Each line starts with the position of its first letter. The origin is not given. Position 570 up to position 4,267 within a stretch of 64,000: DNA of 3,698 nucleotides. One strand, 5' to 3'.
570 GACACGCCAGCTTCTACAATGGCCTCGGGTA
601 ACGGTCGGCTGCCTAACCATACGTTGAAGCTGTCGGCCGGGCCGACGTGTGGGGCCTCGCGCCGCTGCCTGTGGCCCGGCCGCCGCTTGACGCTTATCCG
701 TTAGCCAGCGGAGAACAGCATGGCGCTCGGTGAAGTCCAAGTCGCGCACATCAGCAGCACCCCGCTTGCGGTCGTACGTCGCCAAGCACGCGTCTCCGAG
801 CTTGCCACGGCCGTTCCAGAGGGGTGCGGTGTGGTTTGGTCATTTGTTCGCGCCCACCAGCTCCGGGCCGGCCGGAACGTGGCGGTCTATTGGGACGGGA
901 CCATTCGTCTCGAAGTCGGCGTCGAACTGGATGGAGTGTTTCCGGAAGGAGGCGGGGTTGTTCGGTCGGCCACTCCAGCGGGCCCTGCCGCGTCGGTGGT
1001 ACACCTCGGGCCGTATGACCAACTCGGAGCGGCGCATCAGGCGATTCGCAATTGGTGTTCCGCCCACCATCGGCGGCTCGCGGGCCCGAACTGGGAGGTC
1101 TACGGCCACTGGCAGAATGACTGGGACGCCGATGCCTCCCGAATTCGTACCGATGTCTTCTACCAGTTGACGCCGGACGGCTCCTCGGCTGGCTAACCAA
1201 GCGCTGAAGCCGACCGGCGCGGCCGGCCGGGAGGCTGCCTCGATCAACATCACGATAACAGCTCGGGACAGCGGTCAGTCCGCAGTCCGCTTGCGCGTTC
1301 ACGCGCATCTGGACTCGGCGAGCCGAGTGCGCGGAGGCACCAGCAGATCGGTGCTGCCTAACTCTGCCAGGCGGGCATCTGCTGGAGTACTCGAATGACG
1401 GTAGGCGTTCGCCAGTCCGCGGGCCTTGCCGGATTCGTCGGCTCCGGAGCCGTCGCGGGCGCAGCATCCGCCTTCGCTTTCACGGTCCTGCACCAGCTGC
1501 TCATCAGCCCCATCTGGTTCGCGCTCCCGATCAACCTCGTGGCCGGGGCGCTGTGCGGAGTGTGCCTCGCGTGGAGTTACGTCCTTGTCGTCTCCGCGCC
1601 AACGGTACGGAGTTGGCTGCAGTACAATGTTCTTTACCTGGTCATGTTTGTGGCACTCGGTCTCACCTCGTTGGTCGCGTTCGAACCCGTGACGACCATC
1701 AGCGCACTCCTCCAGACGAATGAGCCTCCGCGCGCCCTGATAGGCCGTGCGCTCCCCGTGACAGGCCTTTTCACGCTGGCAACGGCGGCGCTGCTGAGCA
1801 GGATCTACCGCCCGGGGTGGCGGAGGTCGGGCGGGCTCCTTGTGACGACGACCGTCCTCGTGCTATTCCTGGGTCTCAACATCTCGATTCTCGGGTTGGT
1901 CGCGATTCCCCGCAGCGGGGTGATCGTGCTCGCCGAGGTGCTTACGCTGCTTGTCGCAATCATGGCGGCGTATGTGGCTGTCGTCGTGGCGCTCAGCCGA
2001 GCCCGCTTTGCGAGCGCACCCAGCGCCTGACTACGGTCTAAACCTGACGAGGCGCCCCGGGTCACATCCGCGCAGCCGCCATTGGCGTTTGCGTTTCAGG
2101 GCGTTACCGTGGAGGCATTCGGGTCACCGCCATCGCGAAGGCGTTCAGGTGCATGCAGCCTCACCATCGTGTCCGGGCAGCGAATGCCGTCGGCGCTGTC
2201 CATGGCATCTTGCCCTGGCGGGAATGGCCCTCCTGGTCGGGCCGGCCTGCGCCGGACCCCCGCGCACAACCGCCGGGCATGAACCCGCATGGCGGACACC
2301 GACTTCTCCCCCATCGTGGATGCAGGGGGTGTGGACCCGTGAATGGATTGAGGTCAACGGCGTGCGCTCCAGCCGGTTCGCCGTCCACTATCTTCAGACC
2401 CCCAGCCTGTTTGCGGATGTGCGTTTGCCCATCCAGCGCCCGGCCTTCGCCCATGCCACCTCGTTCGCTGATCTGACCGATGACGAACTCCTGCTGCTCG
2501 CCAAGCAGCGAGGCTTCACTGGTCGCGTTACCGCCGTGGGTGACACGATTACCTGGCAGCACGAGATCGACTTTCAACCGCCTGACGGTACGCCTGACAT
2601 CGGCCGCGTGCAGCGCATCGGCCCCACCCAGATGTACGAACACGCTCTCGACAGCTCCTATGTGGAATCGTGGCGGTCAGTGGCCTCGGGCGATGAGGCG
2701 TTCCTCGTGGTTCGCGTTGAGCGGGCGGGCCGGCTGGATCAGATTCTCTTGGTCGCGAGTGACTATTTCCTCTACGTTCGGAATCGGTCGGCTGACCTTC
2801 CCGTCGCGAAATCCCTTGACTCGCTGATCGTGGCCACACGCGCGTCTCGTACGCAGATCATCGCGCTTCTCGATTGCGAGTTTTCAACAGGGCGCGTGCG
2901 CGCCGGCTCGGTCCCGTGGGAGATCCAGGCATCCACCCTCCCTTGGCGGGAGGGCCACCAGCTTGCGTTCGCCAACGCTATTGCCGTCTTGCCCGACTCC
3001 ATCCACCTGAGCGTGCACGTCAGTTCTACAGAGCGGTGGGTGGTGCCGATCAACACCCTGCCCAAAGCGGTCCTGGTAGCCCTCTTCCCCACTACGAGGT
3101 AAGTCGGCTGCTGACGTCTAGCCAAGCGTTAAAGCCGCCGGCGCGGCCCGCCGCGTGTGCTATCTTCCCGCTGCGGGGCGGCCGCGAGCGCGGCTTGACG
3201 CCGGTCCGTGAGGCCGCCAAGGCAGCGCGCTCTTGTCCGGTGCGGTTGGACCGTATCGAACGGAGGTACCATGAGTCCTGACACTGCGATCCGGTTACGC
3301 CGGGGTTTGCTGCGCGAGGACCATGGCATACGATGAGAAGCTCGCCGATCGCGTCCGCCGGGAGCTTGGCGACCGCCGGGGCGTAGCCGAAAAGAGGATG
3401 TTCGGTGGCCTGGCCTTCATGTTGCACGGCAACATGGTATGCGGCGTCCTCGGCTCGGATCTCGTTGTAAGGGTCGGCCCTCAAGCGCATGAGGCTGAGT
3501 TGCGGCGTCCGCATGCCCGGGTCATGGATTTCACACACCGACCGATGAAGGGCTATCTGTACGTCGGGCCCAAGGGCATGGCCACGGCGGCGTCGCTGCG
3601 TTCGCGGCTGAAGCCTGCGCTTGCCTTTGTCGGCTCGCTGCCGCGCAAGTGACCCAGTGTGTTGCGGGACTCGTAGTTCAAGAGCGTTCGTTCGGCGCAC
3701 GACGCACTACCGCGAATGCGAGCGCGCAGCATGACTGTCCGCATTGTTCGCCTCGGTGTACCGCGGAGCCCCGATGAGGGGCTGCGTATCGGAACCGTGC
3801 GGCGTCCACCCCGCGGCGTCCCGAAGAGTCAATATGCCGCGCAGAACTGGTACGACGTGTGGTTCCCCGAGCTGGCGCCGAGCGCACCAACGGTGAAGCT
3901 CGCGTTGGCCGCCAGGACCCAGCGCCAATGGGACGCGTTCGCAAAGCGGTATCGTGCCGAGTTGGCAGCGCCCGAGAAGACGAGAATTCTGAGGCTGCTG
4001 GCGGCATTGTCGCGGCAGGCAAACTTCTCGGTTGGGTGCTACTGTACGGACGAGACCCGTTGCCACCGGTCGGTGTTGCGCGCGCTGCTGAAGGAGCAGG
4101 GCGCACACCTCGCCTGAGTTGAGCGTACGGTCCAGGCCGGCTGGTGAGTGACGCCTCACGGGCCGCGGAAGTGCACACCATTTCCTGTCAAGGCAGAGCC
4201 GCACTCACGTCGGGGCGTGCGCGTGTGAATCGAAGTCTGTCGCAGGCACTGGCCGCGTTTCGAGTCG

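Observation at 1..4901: Integron-type gene-cassette array with classical attC architecture, no integrase in view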

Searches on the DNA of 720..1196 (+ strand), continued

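Call 41: search_with_rna_model(model_id=R2, sources=[L005, L006, L007, L008, L009, L010, L011, L012, L013, L014, L015, L016, L017, L018, L019, L020, L021, L022, L023, L024, L025, L026, L027, L028, L029, L030, L031, L032, L033, L034, L035, L036, L037, L038, L039, L040, L041, L042, L043, L044, L045, L046, L047, L048, L049, L050, L051, L052, L053, L054, L055, L056, L057, L058, L059, L060, L061, L062, L063, L064, L065, L066, L067, L068, L069], max_evalue=0.05)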
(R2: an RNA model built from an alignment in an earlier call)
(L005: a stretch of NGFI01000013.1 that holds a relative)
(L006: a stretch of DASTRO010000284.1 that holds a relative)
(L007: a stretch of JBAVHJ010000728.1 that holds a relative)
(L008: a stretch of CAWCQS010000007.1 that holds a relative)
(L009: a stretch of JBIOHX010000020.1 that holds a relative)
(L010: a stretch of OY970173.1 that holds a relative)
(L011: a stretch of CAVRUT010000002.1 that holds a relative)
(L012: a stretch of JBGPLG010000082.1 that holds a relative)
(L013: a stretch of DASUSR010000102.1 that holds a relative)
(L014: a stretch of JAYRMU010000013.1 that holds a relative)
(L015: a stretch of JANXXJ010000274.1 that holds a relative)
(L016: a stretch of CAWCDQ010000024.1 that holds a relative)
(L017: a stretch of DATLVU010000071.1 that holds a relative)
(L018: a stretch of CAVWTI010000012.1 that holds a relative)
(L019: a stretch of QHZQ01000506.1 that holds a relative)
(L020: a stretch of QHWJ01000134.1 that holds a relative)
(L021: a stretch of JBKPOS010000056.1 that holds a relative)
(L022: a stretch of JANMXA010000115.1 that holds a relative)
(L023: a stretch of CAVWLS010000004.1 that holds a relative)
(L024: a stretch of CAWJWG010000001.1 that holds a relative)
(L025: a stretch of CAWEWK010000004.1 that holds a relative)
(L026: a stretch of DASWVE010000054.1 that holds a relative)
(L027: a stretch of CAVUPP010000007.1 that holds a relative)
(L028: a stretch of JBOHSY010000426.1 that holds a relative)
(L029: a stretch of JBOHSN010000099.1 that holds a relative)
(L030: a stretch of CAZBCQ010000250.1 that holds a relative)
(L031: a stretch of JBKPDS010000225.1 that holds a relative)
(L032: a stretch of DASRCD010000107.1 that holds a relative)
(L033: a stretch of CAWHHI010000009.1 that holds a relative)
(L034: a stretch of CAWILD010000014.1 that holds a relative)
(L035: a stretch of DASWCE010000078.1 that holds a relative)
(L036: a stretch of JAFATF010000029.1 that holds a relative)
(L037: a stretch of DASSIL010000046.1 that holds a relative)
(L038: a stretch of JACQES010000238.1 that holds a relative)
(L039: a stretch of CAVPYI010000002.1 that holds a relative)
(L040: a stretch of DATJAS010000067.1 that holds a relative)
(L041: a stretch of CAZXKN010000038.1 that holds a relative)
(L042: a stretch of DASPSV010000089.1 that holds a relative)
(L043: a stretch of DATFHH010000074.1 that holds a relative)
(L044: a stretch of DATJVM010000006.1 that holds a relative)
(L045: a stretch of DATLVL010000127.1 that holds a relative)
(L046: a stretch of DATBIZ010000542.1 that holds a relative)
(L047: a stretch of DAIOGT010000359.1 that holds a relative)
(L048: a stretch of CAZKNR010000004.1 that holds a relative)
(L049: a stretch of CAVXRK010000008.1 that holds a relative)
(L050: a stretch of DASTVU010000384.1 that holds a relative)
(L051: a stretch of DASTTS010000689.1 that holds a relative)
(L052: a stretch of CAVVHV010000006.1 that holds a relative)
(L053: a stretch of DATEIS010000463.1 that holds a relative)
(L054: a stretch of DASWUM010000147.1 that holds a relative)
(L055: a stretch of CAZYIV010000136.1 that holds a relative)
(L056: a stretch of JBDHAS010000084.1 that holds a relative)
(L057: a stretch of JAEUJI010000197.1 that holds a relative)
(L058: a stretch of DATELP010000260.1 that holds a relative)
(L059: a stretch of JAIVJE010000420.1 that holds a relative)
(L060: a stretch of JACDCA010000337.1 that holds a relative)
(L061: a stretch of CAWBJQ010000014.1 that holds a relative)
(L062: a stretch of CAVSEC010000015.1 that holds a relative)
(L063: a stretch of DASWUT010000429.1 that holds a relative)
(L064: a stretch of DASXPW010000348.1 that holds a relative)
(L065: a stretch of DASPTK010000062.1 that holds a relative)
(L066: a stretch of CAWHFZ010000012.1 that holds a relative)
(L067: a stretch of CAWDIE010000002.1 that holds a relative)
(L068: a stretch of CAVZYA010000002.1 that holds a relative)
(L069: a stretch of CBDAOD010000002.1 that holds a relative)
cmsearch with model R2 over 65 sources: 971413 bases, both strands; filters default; matches with E-value up to 0.05: 60.
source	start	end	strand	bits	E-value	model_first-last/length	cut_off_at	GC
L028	5710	5846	+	63.1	9.3e-15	1-98/98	no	0.73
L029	346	481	+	62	1.9e-14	1-98/98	no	0.7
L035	3681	3812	+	62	2e-14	1-98/98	no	0.62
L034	5755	5861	+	57.6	3.8e-13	1-98/98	no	0.73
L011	280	355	+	55.5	1.5e-12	1-98/98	no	0.7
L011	3155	3230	+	54.7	2.6e-12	1-98/98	no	0.68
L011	4265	4340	+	54.3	3.4e-12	1-98/98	no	0.66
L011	7153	7228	+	52.7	9.7e-12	1-98/98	no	0.68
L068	7894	7959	+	52.2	1.3e-11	1-98/98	no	0.62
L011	1915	1990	+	51.2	2.7e-11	1-98/98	no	0.71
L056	2726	2822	+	50.9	3.3e-11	1-98/98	no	0.63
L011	2615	2690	+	49.6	7.8e-11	1-98/98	no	0.7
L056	1201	1298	+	48.4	1.8e-10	1-98/98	no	0.67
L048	8282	8379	+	48.1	2.1e-10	1-98/98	no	0.71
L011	4955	5030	+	47.8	2.6e-10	1-98/98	no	0.7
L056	9293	9454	+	47.4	3.3e-10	1-98/98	no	0.64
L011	8904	8978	+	47.4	3.4e-10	1-98/98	no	0.71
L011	7909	7984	+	47.2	4e-10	1-98/98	no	0.68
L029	2776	2916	+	46.7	5.6e-10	1-98/98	no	0.7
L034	346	486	+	45.1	1.5e-09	1-98/98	no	0.66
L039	4158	4256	+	45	1.6e-09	1-98/98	no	0.63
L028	1995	2134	+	44.9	1.8e-09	1-98/98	no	0.71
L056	6799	6942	+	44.9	1.8e-09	1-98/98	no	0.53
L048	10509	10616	+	44.7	2e-09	1-98/98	no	0.68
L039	7630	7759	+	43.9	3.6e-09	1-98/98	no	0.68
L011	1103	1178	+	43.8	3.8e-09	1-98/98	no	0.7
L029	9639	9774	+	42.6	8.4e-09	1-98/98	no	0.69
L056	7590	7751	+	41.2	2.2e-08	1-98/98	no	0.59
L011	3626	3701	+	40.2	4.2e-08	1-98/98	no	0.74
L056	10478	10639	+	39.2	8.1e-08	1-98/98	no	0.6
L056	8704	8864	+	39.1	8.9e-08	1-98/98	no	0.61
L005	1124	1220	+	38.5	1.3e-07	1-98/98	no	0.61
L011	6059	6134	+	37.7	2.1e-07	1-98/98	no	0.7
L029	3302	3444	+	37.2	3e-07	1-98/98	no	0.71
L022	495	631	+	37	3.5e-07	1-98/98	no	0.65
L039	4868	5002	+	36.9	3.7e-07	1-98/98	no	0.67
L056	3918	4044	+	36.1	6.3e-07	1-98/98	no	0.59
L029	4597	4636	+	36.1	6.5e-07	1-98/98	no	0.65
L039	6779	6877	+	34.9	1.4e-06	1-98/98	no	0.66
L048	11161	11253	+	34.7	1.6e-06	1-98/98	no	0.72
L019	1317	1387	+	33.2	4.5e-06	1-98/98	no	0.69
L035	3229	3326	+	33.2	4.6e-06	1-98/98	no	0.6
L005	132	224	+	32.5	6.9e-06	1-98/98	no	0.61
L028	5002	5143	+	32.5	7.2e-06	1-98/98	no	0.75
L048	9029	9128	+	32.4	7.8e-06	1-98/98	no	0.67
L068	3047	3126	+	32.3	8.3e-06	1-98/98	no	0.57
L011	10220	10279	+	31.9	1e-05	1-98/98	no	0.7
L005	1659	1762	+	30.7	2.4e-05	1-98/98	no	0.6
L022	2641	2777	+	29.5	5.3e-05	1-98/98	no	0.66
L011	9311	9386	+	29.1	6.8e-05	1-98/98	no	0.7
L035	6027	6121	+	28.7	8.9e-05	1-98/98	no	0.62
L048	9825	9958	+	27.7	0.00017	1-98/98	no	0.62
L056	4574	4739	+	26.3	0.00044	1-98/98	no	0.58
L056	59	220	+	25.4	0.00078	1-98/98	no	0.59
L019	1317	1387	-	25.3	0.00088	1-98/98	no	0.69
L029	4039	4108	+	24.1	0.0019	1-98/98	no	0.67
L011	9574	9649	+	23.5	0.0029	1-98/98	no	0.7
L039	1333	1429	+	20.6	0.019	1-98/98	no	0.6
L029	11242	11381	+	19.9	0.031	1-98/98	no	0.67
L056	12882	12977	+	19.6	0.039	1-98/98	no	0.58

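Call 54: search_with_rna_model(model_id=R2, sources=[L150, L152, L006], filters=off, max_evalue=0.5, show_alignments=7)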
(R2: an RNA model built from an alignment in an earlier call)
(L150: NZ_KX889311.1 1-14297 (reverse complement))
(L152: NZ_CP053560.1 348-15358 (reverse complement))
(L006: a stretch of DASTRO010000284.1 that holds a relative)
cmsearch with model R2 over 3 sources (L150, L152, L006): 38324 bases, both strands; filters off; matches with E-value up to 0.5: 11.
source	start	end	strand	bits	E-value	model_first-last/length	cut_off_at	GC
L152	5348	5404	-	29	2.8e-06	1-98/98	no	0.63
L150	5359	5430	-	28.2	4.8e-06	1-98/98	no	0.58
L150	4783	4890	-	27.7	6.9e-06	1-98/98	no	0.58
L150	6268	6379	-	22.8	0.00018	1-98/98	no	0.51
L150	4783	4890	+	18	0.0044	1-98/98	no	0.58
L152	6243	6375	-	17.6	0.0057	1-98/98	no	0.5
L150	9450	9562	-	16.4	0.013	1-98/98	no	0.65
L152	9051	9141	+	15.3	0.028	1-98/98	no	0.69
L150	4144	4215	-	14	0.065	1-98/98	no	0.62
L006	1809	1858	-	11.3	0.39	1-98/98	no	0.82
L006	7049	7086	-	11.1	0.44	13-87/98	no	0.79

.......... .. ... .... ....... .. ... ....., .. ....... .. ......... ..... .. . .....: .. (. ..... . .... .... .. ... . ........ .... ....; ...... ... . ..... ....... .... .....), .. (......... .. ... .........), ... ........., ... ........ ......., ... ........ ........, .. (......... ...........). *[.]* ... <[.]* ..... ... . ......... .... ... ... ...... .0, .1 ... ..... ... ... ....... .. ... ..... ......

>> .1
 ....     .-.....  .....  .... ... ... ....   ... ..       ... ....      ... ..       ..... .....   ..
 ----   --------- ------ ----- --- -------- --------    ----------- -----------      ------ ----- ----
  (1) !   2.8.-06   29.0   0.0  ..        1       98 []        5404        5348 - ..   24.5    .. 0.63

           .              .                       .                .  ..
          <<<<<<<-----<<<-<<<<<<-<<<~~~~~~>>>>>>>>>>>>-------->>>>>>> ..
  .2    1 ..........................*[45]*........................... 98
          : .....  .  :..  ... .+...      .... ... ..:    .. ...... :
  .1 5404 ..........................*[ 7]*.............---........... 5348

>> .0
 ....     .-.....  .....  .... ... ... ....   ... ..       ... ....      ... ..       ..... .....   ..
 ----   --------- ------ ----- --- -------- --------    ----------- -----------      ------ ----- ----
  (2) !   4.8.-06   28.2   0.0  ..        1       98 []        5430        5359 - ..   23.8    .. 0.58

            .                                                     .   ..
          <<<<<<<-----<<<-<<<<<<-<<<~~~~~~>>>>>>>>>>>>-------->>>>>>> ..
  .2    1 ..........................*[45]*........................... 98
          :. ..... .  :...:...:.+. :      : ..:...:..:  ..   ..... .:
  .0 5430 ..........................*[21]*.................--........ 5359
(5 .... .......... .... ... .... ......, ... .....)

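Call 80: search_with_rna_model(model_id=R3, sources=[L150, L151, L152, L153, L154, L155, L085], filters=off, max_evalue=5, show_alignments=0)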
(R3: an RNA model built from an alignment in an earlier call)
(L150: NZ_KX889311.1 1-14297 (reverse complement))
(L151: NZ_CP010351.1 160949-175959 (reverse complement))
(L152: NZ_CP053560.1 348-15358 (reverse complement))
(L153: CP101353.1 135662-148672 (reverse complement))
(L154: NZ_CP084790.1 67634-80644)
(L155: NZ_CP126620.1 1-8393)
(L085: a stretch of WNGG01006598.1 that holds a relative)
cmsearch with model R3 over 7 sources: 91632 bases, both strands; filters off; matches with E-value up to 5: 16.
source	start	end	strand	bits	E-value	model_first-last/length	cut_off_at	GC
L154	5003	5062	-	69.9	7.6e-16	1-56/56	no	0.58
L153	973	1032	-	69.8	8.2e-16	1-56/56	no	0.55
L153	3378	3437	-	66.5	6.2e-15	1-56/56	no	0.63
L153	462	521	-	63.1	4.9e-14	1-56/56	no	0.53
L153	4234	4293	-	60.8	2e-13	1-56/56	no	0.57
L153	1829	1898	-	55.6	5e-12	1-56/56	no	0.6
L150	5360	5429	-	41.2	3.4e-08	2-55/56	no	0.59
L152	5348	5404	-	36.6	5.8e-07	1-56/56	no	0.63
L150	4145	4214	-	35.4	1.3e-06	2-55/56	no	0.63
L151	5618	5687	-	35.4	1.3e-06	2-55/56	no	0.63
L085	11501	11550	+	18.2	0.05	13-43/56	no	0.7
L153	4908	4977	-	17.9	0.059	1-56/56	no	0.51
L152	5348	5404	+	11.9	2.4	1-56/56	no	0.63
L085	9590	9655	+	11.5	3.1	13-43/56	no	0.56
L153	462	521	+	11.2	3.7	1-56/56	no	0.53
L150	4783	4802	-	10.7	4.8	1-56/56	no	0.55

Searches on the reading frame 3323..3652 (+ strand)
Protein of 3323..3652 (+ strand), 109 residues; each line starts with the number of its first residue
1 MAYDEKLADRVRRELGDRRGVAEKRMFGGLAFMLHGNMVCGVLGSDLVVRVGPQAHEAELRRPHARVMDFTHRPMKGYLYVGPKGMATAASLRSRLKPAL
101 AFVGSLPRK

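Call 9: search_protein_families(library=pfam, proteins=[window:3323-3652:+], max_evalue=0.01)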
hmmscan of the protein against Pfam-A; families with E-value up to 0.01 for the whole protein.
window:3323-3652:+ (109 aa): 1 family
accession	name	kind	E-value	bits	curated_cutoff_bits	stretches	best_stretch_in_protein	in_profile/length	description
PF04993.18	TfoX_N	-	4.4e-13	49.6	30.1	1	17-102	5-90/91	TfoX N-terminal domain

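Call 68: search_protein_families(library=padloc, proteins=[window:3323-3652:+], max_evalue=0.01)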
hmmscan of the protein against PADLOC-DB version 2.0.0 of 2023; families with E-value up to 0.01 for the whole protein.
window:3323-3652:+ (109 aa): 0 families

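Call 69: search_protein_families(library=ncbifam, proteins=[window:3323-3652:+], max_evalue=0.01)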
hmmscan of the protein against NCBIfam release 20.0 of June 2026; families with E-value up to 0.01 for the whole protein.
window:3323-3652:+ (109 aa): 0 families

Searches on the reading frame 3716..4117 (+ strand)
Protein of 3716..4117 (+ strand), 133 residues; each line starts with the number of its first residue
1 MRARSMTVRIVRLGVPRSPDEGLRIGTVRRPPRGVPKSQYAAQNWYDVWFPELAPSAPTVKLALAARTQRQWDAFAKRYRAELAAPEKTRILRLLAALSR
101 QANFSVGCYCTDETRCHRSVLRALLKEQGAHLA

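Call 9: search_protein_families(library=pfam, proteins=[window:3716-4117:+], max_evalue=0.01)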
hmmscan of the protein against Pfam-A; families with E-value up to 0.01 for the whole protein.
window:3716-4117:+ (133 aa): 4 families
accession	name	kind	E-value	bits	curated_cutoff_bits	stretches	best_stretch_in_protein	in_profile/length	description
PF22751.1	DUF488-N3a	-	7.1e-46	155.8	27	1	8-129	1-118/118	Active DUF488-N3 subclade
PF04343.18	DUF488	-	1.2e-14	55.4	22.2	1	18-125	9-121/121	Domain of unknown function DUF488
PF22752.1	DUF488-N3i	-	1.7e-09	38.7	27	1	10-128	4-114/131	Inactive DUF488-N3 subclade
PF14216.11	DUF4326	-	0.0012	19.8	25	1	71-121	32-80/82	Domain of unknown function (DUF4326)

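Call 68: search_protein_families(library=padloc, proteins=[window:3716-4117:+], max_evalue=0.01)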
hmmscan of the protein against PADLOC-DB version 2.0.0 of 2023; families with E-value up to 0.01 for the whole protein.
window:3716-4117:+ (133 aa): 2 families
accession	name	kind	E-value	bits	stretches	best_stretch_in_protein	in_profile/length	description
PDLC04505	PDC-M19A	-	0.00019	19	1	67-128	223-284/294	-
PDLC03325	MTase_II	-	0.002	14.9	1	15-84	285-349/426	Type II methyltransferase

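Call 69: search_protein_families(library=ncbifam, proteins=[window:3716-4117:+], max_evalue=0.01)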
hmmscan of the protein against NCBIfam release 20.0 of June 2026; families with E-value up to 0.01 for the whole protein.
window:3716-4117:+ (133 aa): 0 families
